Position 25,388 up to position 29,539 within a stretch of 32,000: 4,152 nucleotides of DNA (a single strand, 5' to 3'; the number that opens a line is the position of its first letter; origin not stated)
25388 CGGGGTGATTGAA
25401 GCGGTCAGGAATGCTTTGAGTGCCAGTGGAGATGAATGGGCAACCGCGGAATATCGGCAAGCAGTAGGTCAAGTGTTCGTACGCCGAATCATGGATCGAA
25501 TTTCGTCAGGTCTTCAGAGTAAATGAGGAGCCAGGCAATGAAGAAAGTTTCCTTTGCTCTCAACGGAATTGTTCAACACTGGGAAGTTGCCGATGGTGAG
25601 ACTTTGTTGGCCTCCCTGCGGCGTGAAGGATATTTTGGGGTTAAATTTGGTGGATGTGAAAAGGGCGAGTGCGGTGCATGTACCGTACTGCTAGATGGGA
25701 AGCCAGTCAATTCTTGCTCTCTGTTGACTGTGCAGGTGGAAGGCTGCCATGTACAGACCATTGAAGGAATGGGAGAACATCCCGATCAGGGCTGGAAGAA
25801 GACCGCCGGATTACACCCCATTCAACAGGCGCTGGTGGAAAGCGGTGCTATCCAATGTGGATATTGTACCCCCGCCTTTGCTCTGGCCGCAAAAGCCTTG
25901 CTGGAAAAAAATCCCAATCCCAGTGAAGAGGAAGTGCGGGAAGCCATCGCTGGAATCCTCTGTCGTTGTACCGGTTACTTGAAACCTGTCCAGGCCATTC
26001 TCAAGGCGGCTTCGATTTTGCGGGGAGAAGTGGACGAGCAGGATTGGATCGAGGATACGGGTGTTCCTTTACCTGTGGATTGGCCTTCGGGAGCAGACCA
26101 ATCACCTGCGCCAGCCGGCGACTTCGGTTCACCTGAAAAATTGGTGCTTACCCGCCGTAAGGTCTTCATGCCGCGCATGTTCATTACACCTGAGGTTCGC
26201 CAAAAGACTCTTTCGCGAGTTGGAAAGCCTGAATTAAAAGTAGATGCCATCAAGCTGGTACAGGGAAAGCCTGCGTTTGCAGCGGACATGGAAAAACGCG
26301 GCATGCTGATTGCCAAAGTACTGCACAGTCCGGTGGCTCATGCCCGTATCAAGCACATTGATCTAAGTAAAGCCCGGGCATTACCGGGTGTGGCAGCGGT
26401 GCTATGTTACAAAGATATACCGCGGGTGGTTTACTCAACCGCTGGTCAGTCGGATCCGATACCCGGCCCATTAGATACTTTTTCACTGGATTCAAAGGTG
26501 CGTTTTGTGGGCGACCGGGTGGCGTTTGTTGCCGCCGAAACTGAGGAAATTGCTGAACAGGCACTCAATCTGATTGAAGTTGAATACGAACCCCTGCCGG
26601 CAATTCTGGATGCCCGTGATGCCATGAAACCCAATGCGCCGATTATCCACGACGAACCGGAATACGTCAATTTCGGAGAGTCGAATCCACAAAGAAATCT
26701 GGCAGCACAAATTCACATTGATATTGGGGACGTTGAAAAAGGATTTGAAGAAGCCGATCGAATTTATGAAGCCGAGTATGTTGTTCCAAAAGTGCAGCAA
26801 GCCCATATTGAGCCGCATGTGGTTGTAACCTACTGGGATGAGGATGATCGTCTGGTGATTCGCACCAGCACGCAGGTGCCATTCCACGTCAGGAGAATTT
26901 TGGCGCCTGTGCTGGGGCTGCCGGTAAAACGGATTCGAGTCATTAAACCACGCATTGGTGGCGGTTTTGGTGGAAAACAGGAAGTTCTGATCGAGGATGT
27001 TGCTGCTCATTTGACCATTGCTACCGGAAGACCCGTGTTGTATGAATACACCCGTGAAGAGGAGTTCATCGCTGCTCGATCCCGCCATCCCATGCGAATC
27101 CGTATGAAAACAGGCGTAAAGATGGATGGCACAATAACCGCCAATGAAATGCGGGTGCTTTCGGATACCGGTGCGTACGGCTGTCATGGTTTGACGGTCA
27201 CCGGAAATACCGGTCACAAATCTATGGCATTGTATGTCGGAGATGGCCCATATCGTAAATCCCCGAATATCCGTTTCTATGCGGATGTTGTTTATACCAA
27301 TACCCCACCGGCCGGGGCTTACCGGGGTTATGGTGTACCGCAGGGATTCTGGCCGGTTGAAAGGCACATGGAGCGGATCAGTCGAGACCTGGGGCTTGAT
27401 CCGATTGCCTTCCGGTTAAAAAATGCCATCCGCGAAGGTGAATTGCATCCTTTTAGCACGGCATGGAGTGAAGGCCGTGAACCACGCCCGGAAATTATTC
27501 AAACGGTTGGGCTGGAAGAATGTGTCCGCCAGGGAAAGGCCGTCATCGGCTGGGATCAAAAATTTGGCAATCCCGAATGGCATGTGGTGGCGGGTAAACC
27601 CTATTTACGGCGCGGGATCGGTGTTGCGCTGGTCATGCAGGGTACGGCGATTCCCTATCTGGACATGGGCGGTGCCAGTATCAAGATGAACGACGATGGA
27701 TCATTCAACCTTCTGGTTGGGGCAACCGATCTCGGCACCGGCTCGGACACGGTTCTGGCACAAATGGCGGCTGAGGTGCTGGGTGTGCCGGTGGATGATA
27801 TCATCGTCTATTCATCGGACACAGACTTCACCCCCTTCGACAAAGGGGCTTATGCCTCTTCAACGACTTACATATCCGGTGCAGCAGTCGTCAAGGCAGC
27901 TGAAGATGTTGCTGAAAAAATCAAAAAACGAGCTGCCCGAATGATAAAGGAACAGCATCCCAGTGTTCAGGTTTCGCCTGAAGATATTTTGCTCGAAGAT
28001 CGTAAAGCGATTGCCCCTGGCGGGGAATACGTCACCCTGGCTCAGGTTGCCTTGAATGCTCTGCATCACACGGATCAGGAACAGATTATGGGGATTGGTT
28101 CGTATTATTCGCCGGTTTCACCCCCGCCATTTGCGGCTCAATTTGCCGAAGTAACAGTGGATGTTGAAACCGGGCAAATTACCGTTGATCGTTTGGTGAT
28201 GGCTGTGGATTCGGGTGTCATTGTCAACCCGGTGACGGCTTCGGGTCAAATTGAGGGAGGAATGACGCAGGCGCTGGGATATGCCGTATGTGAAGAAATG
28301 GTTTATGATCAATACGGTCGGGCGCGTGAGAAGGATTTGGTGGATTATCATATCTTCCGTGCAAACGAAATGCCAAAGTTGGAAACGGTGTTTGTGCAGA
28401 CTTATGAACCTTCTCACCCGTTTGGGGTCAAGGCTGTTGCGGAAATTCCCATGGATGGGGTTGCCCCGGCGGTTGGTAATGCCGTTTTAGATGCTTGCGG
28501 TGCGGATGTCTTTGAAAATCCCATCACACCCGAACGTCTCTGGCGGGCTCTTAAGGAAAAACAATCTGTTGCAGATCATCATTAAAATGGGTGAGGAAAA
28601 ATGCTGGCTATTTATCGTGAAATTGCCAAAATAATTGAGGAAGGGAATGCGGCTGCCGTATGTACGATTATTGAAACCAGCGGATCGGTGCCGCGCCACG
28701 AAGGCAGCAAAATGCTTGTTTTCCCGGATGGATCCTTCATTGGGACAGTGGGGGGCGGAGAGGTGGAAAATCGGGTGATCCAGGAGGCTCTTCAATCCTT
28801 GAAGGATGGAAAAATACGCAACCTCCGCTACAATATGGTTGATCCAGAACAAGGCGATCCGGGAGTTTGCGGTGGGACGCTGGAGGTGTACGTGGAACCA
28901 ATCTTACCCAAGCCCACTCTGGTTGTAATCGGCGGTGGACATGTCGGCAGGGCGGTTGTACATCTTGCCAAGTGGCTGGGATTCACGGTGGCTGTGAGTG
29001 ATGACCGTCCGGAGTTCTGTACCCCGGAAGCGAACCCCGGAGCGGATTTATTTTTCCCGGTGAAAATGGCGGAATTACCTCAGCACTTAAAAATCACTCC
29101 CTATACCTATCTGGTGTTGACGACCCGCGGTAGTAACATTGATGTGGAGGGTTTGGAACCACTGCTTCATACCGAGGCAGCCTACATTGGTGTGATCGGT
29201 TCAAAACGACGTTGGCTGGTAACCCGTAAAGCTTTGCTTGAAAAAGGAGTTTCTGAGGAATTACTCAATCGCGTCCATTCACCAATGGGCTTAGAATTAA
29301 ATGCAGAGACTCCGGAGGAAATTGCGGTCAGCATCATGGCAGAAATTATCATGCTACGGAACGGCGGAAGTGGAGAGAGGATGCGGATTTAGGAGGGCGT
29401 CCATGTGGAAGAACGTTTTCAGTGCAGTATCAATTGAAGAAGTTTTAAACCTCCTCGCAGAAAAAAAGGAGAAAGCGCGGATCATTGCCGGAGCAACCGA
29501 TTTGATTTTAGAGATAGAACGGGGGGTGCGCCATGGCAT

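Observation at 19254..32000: F420 biosynthesis/recycling module embedded inside an SsnA-YgfM-XdhD-type molybdenum hydroxylase gene array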

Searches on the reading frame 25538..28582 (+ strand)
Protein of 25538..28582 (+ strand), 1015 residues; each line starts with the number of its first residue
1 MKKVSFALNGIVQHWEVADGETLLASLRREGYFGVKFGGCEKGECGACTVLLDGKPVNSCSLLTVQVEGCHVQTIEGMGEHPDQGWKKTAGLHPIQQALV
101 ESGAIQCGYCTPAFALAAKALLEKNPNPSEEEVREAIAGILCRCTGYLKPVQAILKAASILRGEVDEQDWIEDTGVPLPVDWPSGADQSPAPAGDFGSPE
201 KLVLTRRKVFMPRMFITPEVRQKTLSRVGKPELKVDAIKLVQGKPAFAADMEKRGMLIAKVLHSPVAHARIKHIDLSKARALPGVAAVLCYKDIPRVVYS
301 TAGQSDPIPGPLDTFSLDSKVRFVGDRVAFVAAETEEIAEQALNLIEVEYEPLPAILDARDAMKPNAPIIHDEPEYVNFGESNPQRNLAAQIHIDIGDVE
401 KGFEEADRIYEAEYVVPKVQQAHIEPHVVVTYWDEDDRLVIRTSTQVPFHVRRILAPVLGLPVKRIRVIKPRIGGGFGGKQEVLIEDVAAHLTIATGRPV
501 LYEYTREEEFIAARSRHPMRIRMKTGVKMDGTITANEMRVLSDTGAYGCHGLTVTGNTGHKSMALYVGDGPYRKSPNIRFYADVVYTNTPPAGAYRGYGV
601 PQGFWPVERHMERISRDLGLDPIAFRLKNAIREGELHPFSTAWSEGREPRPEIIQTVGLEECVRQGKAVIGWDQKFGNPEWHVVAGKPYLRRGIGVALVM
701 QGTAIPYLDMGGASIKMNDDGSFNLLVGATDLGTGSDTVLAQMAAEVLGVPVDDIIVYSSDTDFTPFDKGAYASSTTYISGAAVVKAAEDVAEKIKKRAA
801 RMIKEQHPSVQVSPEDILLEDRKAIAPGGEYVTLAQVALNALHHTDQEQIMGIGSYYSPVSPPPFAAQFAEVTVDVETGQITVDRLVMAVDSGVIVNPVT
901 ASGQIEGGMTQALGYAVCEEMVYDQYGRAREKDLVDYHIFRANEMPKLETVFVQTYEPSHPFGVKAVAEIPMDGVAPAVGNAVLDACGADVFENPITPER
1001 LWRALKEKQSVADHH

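Call 7: search_protein_families(library=ncbifam, proteins=[window:25538-28582:+], max_evalue=0.00001)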
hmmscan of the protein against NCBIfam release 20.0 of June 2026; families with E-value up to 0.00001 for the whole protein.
window:25538-28582:+ (1015 aa): 20 families
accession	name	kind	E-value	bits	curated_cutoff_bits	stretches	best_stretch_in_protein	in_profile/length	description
TIGR03313.1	Se_sel_red_Mo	hypoth_equivalog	6.4e-217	722.4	1101.9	3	381-1006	346-950/951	molybdopterin-dependent oxidoreductase Mo/Fe-S-binding subunit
NF043082.1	XdhA_XDHase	equivalog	5.7e-214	712.5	780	1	228-1009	1-756/758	xanthine dehydrogenase subunit XdhA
NF007426.0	PRK09970.1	equivalog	2.2e-204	680.7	916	1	226-1008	4-758/761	xanthine dehydrogenase molybdenum-binding subunit XdhA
TIGR03194.1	4hydrxCoA_A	equivalog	4.6e-169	564.3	994.55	1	234-1005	3-746/746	4-hydroxybenzoyl-CoA reductase subunit alpha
NF045668.1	pterin_aldehy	equivalog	1.4e-143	480.1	1100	2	234-1006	181-905/905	molybdopterin-dependent aldehyde oxidoreductase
TIGR03311.1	Se_dep_XDH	equivalog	8.7e-137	457.4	830.45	4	221-638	155-548/848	selenium-dependent xanthine dehydrogenase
TIGR03196.1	pucD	equivalog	1.2e-126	424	783.65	1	228-1001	3-754/763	xanthine dehydrogenase subunit D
NF041018.1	glyceraldDH_alpha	equivalog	9.5e-120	401.2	790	1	227-1001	2-740/741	glyceraldehyde dehydrogenase subunit alpha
NF040766.1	CODH_aero_grp5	exception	1.5e-106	357.4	950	2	227-813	4-571/785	aerobic carbon-monoxide dehydrogenase large subunit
TIGR02416.1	CO_dehy_Mo_lg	equivalog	1.5e-100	337.5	991.15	1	238-1004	3-770/770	aerobic carbon-monoxide dehydrogenase large subunit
NF041671.1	peri_hyde_PaoC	equivalog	1.6e-90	304.5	1180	1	226-1007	16-733/735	aldehyde oxidoreductase molybdenum-binding subunit PaoC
TIGR02965.1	xanthine_xdhB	equivalog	2.3e-84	284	849.5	1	237-1006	10-755/758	xanthine dehydrogenase molybdopterin binding subunit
TIGR02969.1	mam_aldehyde_ox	subfamily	1.2e-64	218.4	1912.3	2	220-947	568-1238/1330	aldehyde oxidase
NF041020.1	glyceraldDH_gamma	equivalog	5e-43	146.5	290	1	3-161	12-162/164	glyceraldehyde dehydrogenase subunit gamma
NF043084.2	XdhC_XDHase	equivalog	3.3e-41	140.3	217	1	2-157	1-149/151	xanthine dehydrogenase subunit XdhC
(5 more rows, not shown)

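Call 8: search_protein_families(library=pfam, proteins=[window:25538-28582:+], max_evalue=0.00001)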
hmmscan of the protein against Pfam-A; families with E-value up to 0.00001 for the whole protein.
window:25538-28582:+ (1015 aa): 4 families
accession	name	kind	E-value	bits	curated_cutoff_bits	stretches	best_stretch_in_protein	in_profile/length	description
PF02738.23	MoCoBD_1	-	9.1e-80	267.7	27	1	383-630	5-244/244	Molybdopterin cofactor-binding domain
PF20256.3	MoCoBD_2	-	6.7e-72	242.8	27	1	685-946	20-283/283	Molybdopterin cofactor-binding domain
PF01315.27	Ald_Xan_dh_C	-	4.5e-27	95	31.3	1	242-354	1-110/110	Aldehyde oxidase and xanthine dehydrogenase, a/b hammerhead domain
PF01799.25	Fer2_2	-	6.1e-27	94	30.3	1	74-154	1-74/75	[2Fe-2S] binding domain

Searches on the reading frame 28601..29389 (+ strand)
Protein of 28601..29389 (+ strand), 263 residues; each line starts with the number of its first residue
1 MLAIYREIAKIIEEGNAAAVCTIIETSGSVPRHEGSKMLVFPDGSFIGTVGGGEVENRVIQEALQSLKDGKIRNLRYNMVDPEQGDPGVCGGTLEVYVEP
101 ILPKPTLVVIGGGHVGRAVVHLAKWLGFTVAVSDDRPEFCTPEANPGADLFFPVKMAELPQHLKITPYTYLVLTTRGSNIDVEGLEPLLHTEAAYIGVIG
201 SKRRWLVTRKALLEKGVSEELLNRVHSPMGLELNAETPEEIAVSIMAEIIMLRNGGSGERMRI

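Call 7: search_protein_families(library=ncbifam, proteins=[window:28601-29389:+], max_evalue=0.00001)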
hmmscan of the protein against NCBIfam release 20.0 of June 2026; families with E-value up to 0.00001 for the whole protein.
window:28601-29389:+ (263 aa): 2 families
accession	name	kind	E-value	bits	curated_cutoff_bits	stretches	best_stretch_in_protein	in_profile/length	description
NF045664.1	XdhC_rel_AOR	equivalog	1.4e-72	244.9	350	2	96-254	186-345/346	XdhC family aldehyde oxidoreductase maturation factor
TIGR02964.1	xanthine_xdhC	equivalog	5.1e-33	114.7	161.6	1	21-250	3-246/246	xanthine dehydrogenase accessory protein XdhC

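Call 8: search_protein_families(library=pfam, proteins=[window:28601-29389:+], max_evalue=0.00001)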
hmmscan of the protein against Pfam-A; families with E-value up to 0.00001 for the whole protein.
window:28601-29389:+ (263 aa): 2 families
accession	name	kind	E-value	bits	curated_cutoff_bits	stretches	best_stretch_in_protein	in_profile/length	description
PF13478.12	XdhC_C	-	5.6e-39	134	29.7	1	107-249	1-125/125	XdhC Rossmann domain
PF02625.21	XdhC_CoxI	-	1.1e-24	86.5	24.3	1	12-77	2-67/68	XdhC and CoxI family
